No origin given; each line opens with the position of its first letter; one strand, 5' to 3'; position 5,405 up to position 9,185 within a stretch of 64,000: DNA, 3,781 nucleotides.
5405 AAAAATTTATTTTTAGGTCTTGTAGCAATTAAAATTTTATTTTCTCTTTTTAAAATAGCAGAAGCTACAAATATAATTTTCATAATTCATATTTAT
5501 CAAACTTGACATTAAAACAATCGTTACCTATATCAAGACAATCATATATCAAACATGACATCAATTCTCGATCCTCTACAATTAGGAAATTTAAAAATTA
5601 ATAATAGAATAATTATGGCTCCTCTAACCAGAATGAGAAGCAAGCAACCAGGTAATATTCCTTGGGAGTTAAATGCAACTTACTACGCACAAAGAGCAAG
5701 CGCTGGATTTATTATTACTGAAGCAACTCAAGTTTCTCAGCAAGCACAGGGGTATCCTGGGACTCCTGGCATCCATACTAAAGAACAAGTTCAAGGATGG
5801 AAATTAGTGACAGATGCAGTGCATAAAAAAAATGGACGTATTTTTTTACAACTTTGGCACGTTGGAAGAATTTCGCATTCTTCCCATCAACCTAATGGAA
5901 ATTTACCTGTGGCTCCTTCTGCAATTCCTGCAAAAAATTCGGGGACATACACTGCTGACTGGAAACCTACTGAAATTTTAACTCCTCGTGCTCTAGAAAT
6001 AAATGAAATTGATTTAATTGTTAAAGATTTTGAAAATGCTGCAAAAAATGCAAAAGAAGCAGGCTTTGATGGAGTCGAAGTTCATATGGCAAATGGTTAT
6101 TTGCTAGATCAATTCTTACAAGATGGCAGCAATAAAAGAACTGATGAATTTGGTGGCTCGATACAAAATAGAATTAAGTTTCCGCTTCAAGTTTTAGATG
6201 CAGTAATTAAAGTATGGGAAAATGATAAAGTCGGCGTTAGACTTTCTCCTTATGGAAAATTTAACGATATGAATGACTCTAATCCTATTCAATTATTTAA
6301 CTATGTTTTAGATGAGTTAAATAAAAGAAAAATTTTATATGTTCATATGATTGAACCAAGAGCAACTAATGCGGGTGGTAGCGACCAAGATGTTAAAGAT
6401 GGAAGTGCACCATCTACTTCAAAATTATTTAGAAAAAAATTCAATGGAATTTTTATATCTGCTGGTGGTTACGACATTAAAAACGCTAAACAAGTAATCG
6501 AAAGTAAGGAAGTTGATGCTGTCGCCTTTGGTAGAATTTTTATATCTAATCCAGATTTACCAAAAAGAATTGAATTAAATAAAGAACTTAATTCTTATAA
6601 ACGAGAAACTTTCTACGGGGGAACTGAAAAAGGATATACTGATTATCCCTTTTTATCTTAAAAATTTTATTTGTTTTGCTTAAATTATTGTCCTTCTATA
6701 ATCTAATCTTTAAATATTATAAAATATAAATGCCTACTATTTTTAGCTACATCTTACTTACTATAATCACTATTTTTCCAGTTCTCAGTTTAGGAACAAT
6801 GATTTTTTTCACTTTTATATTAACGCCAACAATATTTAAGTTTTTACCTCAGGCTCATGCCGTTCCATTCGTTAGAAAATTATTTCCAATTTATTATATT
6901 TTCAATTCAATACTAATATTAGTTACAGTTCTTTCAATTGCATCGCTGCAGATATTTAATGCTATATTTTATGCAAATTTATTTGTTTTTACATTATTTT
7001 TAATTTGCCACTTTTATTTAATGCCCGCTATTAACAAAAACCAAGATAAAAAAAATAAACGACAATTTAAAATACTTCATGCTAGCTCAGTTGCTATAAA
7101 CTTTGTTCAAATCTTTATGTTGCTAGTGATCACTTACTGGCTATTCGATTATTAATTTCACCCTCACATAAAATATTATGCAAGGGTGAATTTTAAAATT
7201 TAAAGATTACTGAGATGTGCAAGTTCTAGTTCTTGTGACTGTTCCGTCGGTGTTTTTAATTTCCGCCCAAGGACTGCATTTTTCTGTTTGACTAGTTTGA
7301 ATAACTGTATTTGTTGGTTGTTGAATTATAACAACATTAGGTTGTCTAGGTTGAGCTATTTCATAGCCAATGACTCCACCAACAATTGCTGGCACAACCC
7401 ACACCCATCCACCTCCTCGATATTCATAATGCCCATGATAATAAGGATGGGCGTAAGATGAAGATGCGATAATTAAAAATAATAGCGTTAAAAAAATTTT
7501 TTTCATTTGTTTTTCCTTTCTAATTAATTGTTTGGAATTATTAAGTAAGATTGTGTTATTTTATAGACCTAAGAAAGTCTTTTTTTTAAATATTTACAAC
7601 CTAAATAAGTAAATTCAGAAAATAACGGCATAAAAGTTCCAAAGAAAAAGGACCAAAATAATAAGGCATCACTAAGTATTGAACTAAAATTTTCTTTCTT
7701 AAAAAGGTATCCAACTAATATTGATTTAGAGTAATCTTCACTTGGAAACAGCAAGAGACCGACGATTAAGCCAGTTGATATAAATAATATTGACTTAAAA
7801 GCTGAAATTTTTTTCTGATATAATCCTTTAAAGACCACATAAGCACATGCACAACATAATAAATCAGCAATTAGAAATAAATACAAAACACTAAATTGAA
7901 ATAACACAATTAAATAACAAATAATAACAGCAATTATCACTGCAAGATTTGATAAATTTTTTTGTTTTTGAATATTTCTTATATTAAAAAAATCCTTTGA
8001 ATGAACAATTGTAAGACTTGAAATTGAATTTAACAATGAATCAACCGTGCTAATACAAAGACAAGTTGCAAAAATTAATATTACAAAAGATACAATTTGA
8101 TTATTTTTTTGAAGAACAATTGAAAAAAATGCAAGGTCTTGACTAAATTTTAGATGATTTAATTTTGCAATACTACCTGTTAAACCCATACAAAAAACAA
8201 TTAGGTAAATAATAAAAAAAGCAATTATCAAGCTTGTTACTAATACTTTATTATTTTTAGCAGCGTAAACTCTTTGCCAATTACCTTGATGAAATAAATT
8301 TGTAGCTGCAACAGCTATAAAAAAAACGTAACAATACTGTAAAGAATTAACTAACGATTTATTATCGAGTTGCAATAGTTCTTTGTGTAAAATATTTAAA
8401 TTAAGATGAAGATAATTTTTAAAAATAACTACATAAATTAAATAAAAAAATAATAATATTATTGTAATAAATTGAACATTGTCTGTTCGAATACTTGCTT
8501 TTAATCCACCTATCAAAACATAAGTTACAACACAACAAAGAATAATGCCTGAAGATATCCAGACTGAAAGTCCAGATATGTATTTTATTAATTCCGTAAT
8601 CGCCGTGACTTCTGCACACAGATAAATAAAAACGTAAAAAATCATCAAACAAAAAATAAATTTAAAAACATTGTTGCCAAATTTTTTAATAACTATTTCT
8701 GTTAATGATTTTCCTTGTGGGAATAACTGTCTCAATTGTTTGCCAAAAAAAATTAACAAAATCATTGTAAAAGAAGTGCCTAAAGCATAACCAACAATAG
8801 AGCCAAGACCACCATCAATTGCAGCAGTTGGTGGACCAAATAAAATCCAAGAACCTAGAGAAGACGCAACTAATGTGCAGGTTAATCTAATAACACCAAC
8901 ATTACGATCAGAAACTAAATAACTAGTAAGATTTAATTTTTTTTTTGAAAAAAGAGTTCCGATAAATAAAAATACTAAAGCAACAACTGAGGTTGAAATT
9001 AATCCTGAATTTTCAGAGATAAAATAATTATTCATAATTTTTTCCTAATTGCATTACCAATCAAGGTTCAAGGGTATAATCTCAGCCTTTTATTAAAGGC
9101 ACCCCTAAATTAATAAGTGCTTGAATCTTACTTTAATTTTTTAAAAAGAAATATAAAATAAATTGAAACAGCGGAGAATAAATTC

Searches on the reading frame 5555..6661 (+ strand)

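Call 49: search_protein_families(library=pfam, proteins=[window:5555-6661:+], max_evalue=0.00001)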
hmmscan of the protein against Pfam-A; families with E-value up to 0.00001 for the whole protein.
window:5555-6661:+ (368 aa): 1 family
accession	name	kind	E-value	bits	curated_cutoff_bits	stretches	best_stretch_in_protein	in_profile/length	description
PF00724.26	Oxidored_FMN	-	2.5e-87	293.8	27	1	4-345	2-341/342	NADH:flavin oxidoreductase / NADH oxidase family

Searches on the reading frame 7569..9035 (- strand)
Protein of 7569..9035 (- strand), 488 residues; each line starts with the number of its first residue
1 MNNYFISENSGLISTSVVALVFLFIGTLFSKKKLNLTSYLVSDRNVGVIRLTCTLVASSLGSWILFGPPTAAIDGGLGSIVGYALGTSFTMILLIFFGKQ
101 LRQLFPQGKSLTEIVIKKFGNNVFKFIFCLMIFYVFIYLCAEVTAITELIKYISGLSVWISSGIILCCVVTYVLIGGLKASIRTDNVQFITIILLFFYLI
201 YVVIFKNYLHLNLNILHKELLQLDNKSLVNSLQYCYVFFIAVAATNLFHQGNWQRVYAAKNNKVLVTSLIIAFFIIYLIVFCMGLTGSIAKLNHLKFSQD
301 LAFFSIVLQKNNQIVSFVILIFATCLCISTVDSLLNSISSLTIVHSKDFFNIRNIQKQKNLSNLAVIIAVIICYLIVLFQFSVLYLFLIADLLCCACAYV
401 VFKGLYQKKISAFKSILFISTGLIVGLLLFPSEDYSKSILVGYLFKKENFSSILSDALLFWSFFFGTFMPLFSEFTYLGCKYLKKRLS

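Call 48: search_protein_families(library=pfam, proteins=[window:7569-9035:-], max_evalue=0.00001)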
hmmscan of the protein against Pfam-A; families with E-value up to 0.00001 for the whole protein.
window:7569-9035:- (488 aa): 1 family
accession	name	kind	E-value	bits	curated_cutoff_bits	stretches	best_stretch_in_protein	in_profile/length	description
PF00474.23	SSF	-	2.9e-16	59.8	22.8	1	39-410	1-394/406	Sodium:solute symporter family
